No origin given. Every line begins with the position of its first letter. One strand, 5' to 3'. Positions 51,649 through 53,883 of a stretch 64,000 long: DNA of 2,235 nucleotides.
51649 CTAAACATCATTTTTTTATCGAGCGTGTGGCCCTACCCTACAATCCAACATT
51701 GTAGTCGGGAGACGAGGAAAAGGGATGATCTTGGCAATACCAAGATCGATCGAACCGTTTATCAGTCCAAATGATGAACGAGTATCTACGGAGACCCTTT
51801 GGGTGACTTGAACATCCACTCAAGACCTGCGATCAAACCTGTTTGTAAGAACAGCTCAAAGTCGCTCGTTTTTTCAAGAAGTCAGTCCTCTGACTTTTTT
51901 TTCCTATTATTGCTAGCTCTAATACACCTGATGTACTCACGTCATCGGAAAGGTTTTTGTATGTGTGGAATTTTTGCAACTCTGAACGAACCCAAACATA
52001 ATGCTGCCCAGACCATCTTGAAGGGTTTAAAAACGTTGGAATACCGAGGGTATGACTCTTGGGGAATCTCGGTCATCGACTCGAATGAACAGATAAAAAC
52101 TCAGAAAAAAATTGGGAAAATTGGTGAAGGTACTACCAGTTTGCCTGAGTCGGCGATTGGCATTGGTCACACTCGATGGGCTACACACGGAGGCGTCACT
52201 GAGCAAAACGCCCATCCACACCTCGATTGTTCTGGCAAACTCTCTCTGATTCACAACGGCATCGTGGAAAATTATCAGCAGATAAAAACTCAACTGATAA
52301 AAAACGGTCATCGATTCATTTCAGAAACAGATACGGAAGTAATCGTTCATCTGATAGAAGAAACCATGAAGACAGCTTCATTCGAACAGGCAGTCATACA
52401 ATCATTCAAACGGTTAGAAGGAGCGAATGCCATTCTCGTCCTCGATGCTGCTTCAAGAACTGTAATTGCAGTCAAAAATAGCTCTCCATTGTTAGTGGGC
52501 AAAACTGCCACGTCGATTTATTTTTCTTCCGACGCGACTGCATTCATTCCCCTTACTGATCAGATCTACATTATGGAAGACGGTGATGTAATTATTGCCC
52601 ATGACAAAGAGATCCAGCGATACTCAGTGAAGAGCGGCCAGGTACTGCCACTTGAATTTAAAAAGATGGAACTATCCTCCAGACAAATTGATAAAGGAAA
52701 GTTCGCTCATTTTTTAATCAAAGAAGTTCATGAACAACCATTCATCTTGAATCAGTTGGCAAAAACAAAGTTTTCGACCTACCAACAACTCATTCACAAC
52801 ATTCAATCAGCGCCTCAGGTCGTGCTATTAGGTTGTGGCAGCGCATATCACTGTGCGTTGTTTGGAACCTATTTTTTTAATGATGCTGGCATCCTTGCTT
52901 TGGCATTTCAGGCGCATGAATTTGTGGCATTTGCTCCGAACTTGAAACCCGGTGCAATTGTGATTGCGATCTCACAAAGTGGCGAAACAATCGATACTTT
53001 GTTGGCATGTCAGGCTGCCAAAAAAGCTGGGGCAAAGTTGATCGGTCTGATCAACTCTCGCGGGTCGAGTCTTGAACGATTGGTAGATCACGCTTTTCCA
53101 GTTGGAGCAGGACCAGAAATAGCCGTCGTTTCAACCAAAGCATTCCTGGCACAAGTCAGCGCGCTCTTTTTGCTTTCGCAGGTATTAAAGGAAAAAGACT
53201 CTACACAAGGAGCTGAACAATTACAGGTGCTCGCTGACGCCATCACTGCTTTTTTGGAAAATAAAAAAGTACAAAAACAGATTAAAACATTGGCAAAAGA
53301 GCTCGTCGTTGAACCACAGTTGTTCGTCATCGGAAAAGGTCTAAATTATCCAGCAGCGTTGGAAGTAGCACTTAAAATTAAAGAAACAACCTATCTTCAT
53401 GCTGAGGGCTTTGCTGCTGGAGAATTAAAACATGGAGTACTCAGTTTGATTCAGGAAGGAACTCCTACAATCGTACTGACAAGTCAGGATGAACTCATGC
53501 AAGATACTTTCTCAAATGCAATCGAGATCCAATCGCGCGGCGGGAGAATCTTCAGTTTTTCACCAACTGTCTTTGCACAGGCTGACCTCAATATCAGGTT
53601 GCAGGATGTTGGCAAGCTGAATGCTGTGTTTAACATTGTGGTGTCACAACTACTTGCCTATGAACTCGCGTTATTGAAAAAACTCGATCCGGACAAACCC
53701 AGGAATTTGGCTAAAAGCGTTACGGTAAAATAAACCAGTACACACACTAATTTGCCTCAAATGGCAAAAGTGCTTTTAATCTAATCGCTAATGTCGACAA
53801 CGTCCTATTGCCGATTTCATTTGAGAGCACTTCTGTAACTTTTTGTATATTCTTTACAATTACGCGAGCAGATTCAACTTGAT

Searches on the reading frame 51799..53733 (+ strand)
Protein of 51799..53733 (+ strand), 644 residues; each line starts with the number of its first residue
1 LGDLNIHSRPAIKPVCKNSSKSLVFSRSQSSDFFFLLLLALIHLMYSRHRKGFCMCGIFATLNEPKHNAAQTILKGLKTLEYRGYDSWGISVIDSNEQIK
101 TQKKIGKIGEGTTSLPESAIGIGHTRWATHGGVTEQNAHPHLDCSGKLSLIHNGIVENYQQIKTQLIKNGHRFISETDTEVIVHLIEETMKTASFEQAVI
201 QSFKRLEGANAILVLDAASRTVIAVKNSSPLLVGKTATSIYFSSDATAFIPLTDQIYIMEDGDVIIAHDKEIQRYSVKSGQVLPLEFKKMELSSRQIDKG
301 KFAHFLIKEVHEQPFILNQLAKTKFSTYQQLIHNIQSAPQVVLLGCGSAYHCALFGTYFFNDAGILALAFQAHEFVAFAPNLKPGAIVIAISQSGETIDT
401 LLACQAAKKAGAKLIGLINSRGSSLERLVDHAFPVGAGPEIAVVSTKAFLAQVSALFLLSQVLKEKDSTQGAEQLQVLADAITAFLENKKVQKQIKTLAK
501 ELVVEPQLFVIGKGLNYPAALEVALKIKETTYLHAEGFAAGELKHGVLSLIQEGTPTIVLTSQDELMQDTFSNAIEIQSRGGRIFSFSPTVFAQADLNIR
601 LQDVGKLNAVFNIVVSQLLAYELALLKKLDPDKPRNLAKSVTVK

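Call 61: search_protein_families(library=ncbifam, proteins=[window:51799-53733:+], max_evalue=0.001)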
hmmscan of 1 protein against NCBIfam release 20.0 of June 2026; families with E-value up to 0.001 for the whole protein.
window:51799-53733:+ (644 aa): 24 families
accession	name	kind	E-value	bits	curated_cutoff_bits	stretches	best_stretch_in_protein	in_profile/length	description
NF001484.0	PRK00331.1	subfamily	1.5e-179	598.3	381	1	55-643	1-600/601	isomerizing glutamine--fructose-6-phosphate transaminase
TIGR01135.1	glmS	equivalog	3.7e-176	587.2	418.05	1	56-643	1-606/607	glutamine--fructose-6-phosphate transaminase (isomerizing)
NF046059.1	NagB_SO3506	equivalog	3.8e-38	131.6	430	1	307-639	5-325/330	glucosamine-6-phosphate deaminase NagB-II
NF041128.1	glucosaP_deam_GlmD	equivalog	7.7e-29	100.9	580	1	326-641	19-321/323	glucosamine-6-phosphate deaminase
TIGR01134.1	purF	equivalog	1e-27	97.6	350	1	56-278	1-228/432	amidophosphoribosyltransferase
TIGR01536.1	asn_synth_AEB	equivalog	5.4e-17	62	267.1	1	56-304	1-217/517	asparagine synthase (glutamine-hydrolyzing)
NF006949.0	PRK09431.1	equivalog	5.3e-15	55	499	1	122-279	46-195/554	asparagine synthase B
TIGR03104.1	trio_amidotrans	equivalog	7.1e-12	44.3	570.1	1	116-250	39-166/589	N-acetylglutaminylglutamine amidotransferase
NF040776.2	AlsR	equivalog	1.6e-10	40.4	400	1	331-443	122-234/279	transcriptional repressor AlsR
NF008458.0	PRK11337.1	equivalog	6.9e-09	35.1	378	1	271-437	82-241/293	MurR/RpiR family transcriptional regulator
NF041755.1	RuMP_HxlAB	equivalog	8.8e-08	31.5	500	1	317-442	225-346/391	bifunctional 3-hexulose-6-phosphate synthase/6-phospho-3-hexuloisomerase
TIGR03127.2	RuMP_HxlB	equivalog_domain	2.7e-07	30.7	160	1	320-439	12-127/178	6-phospho-3-hexuloisomerase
TIGR03108.1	eps_aminotran_1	hypoth_equivalog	3.9e-07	29.1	816.9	1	114-224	38-137/628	XrtA/PEP-CTERM system amidotransferase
NF012026.0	PRK15482.1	equivalog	8e-07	28.8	408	1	321-443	118-242/285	HTH-type transcriptional regulator MurR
NF010701.0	PRK14101.1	equivalog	2.6e-06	25.9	920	1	317-434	447-564/638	bifunctional transcriptional regulator/glucokinase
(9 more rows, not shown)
